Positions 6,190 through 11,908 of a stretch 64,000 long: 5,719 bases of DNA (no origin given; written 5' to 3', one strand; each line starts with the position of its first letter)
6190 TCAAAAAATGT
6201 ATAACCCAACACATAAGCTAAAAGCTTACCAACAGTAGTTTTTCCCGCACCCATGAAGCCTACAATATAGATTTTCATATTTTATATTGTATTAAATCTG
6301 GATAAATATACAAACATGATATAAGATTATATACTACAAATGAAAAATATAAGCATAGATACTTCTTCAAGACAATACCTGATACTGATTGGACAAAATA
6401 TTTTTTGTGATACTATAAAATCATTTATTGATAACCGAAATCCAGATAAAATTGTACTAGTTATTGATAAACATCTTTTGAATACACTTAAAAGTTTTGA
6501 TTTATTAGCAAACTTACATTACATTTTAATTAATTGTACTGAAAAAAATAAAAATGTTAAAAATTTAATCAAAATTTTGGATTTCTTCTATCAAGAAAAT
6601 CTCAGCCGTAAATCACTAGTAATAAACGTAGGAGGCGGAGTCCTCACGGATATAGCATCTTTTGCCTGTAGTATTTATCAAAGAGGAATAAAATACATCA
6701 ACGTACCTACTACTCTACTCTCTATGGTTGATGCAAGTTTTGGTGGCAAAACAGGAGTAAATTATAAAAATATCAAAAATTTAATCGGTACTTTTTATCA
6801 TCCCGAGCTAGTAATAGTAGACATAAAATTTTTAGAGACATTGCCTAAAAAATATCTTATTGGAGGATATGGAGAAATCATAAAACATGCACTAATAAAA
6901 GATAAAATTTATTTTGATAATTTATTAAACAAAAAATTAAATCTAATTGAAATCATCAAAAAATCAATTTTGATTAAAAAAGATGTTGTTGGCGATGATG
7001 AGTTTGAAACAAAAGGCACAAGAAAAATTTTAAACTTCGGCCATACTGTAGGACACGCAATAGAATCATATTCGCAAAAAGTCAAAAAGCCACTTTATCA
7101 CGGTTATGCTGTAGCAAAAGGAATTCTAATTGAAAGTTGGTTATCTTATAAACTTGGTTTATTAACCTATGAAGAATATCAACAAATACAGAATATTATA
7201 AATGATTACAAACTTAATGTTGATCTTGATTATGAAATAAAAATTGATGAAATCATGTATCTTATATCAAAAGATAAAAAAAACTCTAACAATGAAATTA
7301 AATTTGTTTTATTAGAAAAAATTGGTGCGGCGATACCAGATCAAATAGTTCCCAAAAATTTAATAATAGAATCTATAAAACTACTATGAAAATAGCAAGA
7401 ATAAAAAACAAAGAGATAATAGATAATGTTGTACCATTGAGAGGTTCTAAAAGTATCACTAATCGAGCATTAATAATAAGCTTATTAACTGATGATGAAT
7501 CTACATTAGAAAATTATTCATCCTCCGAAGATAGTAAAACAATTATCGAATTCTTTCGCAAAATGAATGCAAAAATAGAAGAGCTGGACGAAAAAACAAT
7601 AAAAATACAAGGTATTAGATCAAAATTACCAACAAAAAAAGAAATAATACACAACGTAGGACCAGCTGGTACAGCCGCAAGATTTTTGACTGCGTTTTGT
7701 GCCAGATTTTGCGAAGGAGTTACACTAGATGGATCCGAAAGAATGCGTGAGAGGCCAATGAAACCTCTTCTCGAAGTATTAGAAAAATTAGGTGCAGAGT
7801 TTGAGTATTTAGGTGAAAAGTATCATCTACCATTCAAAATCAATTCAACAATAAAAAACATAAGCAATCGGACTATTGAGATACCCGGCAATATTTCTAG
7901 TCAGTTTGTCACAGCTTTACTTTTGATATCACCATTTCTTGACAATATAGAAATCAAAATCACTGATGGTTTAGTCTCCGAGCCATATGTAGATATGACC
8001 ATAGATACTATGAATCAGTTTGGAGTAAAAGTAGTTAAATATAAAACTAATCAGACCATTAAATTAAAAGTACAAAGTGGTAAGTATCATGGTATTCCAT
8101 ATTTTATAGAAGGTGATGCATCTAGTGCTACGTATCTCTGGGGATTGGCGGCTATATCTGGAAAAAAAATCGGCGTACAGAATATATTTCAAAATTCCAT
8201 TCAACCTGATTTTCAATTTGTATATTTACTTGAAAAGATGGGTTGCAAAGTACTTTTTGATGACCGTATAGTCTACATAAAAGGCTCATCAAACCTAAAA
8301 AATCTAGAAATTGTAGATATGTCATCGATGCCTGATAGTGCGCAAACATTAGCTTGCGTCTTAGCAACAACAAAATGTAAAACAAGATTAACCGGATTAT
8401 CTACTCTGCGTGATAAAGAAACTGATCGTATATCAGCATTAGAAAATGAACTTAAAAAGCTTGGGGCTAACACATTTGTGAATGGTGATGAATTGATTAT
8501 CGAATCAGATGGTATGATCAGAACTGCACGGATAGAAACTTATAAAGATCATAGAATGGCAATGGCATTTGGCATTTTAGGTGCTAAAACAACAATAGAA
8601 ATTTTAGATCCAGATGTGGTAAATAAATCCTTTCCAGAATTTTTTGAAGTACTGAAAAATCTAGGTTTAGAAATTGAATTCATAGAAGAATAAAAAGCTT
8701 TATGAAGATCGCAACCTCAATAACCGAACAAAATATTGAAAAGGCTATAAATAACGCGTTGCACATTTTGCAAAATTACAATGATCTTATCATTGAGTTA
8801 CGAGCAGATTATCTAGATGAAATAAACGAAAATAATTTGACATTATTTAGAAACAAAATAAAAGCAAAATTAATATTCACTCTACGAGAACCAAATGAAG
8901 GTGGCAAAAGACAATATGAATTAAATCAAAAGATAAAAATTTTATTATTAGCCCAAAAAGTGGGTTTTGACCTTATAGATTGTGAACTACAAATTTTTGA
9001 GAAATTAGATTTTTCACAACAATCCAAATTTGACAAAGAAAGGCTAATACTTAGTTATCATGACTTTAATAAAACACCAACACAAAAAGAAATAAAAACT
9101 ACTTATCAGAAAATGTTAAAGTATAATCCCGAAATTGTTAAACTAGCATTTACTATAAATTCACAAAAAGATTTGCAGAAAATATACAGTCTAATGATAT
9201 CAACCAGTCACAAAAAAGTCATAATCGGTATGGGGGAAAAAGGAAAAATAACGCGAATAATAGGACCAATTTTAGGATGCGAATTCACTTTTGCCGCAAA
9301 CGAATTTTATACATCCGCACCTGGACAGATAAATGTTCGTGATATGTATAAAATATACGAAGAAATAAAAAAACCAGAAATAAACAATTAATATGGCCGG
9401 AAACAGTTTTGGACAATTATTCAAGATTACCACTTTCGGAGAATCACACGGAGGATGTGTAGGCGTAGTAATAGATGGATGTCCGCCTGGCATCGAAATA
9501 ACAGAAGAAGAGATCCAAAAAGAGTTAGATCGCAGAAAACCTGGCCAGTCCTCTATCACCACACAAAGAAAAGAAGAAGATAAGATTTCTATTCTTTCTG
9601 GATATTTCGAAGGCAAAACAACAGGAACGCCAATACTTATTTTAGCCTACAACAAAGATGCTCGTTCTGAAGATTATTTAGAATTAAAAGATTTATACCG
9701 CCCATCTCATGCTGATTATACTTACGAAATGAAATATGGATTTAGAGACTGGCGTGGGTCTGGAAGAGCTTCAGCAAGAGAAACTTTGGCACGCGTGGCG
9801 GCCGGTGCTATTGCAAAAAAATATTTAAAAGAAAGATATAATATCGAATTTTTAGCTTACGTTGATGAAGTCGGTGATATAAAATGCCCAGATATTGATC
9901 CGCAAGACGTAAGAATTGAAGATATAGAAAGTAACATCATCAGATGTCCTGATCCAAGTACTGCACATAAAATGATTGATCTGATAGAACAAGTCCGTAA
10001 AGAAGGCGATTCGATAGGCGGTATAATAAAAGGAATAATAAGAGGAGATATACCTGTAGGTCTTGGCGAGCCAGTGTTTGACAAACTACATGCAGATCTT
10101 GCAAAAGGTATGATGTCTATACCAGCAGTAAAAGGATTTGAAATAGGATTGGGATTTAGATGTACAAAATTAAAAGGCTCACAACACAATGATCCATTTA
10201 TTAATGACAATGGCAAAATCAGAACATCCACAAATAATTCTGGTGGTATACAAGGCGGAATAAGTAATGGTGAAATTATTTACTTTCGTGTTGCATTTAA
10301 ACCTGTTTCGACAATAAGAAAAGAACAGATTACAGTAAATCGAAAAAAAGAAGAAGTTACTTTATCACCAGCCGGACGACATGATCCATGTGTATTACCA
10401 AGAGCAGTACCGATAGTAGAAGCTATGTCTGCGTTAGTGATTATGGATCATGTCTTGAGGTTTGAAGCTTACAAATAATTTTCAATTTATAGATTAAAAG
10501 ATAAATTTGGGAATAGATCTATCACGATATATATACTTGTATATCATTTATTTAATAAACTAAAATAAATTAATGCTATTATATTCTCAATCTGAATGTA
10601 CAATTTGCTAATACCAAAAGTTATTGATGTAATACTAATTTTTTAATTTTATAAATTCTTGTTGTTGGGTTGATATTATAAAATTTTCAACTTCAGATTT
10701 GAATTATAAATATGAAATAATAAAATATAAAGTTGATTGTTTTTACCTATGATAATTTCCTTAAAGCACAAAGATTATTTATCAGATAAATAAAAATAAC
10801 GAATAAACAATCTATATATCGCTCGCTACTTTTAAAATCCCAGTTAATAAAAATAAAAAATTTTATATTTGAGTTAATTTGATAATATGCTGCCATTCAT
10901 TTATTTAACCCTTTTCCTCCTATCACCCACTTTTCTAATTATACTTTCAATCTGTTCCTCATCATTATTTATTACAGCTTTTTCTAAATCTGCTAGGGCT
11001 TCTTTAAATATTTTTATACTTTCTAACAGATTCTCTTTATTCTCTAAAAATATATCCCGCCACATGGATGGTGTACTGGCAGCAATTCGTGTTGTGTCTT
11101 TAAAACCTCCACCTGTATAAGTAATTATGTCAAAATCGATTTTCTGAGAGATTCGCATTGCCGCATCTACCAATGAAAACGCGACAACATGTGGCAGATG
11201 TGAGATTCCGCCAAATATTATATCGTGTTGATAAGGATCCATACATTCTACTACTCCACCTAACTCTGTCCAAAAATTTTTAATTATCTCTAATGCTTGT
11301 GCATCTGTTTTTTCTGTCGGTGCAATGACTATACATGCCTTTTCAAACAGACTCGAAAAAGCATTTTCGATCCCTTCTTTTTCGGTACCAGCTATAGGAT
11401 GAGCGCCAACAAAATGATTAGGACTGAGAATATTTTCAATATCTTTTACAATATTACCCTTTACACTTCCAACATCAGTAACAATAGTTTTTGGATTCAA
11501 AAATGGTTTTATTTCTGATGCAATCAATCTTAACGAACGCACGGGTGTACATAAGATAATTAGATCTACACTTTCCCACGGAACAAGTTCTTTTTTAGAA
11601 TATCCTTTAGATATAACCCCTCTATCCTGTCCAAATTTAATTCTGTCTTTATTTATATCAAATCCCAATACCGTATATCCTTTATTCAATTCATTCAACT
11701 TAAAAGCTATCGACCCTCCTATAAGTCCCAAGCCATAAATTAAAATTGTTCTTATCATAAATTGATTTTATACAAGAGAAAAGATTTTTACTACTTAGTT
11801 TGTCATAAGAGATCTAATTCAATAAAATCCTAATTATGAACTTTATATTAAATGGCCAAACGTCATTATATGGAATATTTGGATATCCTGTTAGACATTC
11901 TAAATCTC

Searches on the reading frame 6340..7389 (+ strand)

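Call 59: search_protein_families(library=pfam, proteins=[window:6340-7389:+], max_evalue=0.00001)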
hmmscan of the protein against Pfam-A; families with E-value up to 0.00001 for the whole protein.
window:6340-7389:+ (349 aa): 2 families
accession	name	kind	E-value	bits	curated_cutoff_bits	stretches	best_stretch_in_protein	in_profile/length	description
PF01761.26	DHQ_synthase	-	1.1e-42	144.7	24.2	1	63-172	3-112/115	3-dehydroquinate synthase N-terminal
PF24621.2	DHQS_C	-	3.9e-35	121.3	27.6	1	176-315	1-144/144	3-dehydroquinate synthase C-terminal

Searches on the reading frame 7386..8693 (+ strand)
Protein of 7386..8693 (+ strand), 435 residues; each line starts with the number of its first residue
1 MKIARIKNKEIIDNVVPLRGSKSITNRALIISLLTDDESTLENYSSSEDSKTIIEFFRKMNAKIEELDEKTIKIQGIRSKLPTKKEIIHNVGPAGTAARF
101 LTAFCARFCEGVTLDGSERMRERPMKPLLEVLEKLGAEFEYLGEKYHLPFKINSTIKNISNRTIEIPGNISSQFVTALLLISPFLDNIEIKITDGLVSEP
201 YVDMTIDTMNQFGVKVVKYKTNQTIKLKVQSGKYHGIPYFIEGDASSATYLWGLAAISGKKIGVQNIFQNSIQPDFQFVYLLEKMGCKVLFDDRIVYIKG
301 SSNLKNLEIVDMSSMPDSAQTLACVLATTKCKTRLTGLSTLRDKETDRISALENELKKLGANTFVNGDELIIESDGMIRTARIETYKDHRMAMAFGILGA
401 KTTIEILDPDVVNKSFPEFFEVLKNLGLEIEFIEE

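Call 59: search_protein_families(library=pfam, proteins=[window:7386-8693:+], max_evalue=0.00001)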
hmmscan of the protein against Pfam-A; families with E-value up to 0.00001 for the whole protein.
window:7386-8693:+ (435 aa): 1 family
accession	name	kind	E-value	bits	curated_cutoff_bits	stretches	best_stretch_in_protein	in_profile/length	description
PF00275.25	EPSP_synthase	-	1.2e-102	344.2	22.8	1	12-423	7-417/417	EPSP synthase (3-phosphoshikimate 1-carboxyvinyltransferase)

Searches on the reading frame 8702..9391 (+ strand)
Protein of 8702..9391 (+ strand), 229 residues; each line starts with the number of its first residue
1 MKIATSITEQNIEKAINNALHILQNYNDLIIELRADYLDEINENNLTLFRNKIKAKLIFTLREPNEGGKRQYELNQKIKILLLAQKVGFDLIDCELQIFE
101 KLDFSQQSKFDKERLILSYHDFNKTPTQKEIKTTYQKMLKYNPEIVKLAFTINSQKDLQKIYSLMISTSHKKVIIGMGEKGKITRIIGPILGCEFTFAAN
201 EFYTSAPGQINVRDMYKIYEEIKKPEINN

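Call 59: search_protein_families(library=pfam, proteins=[window:8702-9391:+], max_evalue=0.00001)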
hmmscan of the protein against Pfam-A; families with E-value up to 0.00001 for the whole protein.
window:8702-9391:+ (229 aa): 1 family
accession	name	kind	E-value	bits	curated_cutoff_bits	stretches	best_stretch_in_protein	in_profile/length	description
PF01487.21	DHquinase_I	-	4.1e-44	151.8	22.2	1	5-219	2-230/230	Type I 3-dehydroquinase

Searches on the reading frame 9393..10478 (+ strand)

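Call 59: search_protein_families(library=pfam, proteins=[window:9393-10478:+], max_evalue=0.00001)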
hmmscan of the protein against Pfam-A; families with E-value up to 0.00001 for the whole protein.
window:9393-10478:+ (361 aa): 1 family
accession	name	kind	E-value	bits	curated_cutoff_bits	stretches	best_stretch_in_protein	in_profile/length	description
PF01264.26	Chorismate_synt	-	1.7e-141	471.1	27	1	10-355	1-327/327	Chorismate synthase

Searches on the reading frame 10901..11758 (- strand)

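Call 59: search_protein_families(library=pfam, proteins=[window:10901-11758:-], max_evalue=0.00001)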
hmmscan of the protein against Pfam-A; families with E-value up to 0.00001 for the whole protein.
window:10901-11758:- (285 aa): 2 families
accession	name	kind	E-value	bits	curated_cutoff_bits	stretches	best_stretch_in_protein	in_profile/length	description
PF02153.23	PDH_N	-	5.4e-38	130.4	26.5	1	23-171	7-153/154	Prephenate dehydrogenase, nucleotide-binding domain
PF20463.3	PDH_C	-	4.2e-26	91.7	22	1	174-274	1-100/102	Prephenate dehydrogenase, dimerization domain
